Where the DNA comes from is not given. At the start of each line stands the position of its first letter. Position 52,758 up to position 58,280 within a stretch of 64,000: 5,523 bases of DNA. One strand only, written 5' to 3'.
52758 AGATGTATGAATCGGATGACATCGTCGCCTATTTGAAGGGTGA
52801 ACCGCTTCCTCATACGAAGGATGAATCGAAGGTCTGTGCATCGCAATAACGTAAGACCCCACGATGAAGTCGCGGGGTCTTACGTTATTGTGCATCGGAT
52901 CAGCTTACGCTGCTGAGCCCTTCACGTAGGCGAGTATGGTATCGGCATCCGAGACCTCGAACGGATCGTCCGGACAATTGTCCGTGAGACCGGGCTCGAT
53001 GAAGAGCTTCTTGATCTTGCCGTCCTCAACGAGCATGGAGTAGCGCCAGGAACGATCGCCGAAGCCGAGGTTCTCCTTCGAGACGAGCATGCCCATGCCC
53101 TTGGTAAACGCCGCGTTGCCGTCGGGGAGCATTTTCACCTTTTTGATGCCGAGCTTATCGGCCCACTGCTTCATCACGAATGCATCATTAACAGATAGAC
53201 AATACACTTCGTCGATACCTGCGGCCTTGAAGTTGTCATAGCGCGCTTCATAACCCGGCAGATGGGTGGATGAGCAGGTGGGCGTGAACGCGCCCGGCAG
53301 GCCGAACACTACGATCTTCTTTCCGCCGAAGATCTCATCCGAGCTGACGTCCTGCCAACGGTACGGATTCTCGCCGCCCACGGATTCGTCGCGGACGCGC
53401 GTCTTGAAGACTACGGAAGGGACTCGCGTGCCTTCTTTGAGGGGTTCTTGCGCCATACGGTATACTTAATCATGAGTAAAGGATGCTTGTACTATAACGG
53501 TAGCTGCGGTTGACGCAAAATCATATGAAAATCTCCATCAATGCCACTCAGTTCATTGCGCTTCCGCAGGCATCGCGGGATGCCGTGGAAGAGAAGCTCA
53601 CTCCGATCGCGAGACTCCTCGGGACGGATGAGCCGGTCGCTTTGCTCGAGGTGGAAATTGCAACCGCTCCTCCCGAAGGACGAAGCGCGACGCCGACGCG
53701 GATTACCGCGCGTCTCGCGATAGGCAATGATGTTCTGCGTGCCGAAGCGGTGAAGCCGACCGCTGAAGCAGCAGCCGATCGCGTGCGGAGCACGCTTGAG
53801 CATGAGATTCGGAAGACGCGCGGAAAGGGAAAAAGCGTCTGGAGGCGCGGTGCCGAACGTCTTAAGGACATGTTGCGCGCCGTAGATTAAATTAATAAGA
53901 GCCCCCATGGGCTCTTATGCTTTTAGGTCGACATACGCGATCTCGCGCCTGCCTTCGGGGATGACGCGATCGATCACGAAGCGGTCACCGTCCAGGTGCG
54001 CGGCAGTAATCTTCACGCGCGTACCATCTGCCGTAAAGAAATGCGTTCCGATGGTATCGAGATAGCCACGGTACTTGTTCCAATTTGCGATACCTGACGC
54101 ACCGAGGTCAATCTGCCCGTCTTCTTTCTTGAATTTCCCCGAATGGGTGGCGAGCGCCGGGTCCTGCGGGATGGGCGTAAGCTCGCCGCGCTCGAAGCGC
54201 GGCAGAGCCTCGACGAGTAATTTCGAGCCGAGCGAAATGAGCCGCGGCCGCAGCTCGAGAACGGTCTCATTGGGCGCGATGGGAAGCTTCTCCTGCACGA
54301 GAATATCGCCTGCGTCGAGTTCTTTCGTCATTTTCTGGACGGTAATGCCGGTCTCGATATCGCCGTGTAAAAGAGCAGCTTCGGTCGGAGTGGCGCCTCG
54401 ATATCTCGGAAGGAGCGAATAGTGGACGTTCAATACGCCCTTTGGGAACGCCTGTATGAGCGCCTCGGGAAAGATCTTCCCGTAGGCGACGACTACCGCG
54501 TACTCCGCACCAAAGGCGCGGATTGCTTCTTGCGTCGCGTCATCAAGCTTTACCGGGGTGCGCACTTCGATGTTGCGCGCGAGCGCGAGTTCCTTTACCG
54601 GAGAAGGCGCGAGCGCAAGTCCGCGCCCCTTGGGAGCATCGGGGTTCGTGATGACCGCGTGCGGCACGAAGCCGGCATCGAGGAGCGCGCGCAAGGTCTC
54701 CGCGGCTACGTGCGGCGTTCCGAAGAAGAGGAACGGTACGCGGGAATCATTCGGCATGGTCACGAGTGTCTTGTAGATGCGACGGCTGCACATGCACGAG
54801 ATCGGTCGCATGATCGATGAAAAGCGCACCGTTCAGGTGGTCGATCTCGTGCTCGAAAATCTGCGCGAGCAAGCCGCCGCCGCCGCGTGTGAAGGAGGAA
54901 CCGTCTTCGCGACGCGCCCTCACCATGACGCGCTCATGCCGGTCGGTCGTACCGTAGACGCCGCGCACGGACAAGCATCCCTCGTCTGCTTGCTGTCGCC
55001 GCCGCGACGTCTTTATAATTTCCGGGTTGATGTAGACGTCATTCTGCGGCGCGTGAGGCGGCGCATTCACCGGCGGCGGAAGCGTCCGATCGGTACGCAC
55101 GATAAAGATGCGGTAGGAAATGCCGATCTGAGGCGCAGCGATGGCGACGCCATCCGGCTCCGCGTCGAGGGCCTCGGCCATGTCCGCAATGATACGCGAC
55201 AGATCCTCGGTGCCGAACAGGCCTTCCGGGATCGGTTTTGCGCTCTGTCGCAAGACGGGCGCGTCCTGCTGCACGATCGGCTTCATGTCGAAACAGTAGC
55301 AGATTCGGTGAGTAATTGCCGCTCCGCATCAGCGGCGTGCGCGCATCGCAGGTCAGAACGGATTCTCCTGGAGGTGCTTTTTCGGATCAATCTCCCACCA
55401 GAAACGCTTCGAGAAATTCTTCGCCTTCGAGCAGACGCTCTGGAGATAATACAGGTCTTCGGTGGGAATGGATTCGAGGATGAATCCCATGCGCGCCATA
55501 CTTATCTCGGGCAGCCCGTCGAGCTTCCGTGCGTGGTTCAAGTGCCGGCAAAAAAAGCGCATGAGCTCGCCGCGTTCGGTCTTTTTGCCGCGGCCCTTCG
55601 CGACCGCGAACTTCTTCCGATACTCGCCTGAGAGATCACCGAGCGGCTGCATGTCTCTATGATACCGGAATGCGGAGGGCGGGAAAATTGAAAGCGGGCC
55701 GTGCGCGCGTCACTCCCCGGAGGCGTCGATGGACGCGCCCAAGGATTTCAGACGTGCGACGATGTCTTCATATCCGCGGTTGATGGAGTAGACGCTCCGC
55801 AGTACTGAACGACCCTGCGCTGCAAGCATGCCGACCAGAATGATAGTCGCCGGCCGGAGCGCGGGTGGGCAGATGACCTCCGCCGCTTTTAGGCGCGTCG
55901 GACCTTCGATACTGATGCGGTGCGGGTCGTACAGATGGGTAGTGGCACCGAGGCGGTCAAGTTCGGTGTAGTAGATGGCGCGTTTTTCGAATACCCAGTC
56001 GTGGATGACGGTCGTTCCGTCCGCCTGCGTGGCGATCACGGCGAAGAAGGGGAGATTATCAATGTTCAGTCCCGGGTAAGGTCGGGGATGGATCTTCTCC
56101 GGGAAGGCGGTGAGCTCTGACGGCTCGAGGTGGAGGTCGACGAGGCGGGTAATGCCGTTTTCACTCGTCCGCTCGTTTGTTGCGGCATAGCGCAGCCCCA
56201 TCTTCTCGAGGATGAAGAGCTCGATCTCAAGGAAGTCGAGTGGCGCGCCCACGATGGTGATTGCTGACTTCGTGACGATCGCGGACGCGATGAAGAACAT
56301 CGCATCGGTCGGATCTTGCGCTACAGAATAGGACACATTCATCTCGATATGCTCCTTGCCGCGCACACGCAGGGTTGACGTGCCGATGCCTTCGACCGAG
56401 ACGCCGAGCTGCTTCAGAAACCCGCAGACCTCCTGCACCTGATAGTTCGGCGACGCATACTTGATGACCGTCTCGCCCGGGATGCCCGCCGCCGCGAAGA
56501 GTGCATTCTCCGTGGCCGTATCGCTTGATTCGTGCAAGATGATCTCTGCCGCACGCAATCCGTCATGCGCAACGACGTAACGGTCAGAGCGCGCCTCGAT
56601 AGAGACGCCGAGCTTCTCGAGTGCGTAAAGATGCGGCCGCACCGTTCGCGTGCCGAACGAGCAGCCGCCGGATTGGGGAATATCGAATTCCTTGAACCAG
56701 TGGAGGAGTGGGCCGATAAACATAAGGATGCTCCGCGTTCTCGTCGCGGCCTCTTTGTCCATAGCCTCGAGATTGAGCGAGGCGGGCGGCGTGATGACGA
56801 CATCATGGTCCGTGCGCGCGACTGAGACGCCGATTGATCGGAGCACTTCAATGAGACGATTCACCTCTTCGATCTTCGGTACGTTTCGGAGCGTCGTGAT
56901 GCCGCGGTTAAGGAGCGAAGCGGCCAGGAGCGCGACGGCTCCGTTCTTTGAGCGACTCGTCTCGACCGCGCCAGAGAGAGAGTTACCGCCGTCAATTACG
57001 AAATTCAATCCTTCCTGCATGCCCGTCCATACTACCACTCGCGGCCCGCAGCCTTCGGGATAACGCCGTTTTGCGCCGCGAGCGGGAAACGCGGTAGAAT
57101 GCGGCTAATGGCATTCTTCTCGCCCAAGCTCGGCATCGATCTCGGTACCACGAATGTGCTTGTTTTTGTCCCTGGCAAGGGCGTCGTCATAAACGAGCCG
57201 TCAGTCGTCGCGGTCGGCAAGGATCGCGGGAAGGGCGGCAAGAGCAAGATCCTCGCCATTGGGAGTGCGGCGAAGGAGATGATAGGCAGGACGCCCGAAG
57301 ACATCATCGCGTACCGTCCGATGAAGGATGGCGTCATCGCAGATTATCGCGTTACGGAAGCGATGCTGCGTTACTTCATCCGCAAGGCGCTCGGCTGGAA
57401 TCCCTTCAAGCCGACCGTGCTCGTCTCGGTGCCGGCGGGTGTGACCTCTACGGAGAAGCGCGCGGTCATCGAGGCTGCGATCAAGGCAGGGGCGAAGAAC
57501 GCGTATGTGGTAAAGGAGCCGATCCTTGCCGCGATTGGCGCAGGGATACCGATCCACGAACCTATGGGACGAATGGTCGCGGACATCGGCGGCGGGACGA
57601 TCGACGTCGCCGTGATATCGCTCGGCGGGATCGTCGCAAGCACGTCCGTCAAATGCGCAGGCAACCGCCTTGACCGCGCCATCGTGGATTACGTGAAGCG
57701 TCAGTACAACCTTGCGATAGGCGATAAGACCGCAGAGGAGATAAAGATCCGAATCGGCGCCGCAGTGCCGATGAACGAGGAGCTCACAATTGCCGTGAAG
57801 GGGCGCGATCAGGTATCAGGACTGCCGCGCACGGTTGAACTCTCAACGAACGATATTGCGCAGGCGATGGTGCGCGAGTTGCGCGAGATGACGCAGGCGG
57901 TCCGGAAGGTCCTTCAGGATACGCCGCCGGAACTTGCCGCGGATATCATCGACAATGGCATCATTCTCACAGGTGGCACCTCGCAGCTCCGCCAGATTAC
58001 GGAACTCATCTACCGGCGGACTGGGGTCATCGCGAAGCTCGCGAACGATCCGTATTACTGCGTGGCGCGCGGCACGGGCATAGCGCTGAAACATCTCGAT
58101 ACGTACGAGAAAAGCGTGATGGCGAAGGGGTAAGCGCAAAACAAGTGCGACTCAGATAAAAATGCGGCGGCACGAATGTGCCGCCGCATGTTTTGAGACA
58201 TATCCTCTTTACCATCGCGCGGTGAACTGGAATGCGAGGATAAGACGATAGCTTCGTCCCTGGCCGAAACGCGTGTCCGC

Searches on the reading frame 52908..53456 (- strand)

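Call 37: search_protein_families(library=pfam, proteins=[window:52908-53456:-], max_evalue=0.001)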
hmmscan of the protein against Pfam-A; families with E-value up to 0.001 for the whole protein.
window:52908-53456:- (183 aa): 2 families
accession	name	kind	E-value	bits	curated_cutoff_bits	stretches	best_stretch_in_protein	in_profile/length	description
PF08534.16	Redoxin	-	2.6e-29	102.3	26.6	1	35-174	19-147/148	Redoxin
PF00578.27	AhpC-TSA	-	1.8e-11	44.5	26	1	34-148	15-121/124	AhpC/TSA family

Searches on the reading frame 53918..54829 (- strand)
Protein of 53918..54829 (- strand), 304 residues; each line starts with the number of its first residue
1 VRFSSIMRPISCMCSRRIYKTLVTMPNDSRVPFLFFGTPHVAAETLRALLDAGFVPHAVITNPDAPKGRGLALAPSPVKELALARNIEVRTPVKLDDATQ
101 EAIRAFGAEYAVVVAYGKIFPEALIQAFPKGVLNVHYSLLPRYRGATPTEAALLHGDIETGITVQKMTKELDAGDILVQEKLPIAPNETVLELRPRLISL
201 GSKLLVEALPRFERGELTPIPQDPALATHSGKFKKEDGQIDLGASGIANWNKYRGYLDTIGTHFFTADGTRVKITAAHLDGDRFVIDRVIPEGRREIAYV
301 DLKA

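Call 37: search_protein_families(library=pfam, proteins=[window:53918-54829:-], max_evalue=0.001)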
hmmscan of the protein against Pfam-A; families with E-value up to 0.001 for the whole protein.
window:53918-54829:- (304 aa): 1 family
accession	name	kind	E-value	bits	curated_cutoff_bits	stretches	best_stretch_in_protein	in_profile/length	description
PF00551.24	Formyl_trans_N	-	3.7e-43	147.8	26.1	1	30-209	2-181/181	Formyl transferase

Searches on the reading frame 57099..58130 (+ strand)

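Call 11: search_protein_families(library=pfam, proteins=[window:57099-58130:+], max_evalue=0.001)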
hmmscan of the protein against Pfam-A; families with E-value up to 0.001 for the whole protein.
window:57099-58130:+ (344 aa): 4 families
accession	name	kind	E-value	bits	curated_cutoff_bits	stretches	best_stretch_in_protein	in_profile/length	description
PF06723.19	MreB_Mbl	-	1.2e-127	425.7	27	1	10-337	3-326/327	MreB/Mbl protein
PF00012.26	HSP70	-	8.6e-13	47.8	20.6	1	107-328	136-370/599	Hsp70 protein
PF00022.25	Actin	-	3.3e-12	46.1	27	1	39-202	34-190/410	Actin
PF14450.12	FtsA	-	2.6e-10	41.2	31.8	1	160-324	2-126/127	Cell division protein FtsA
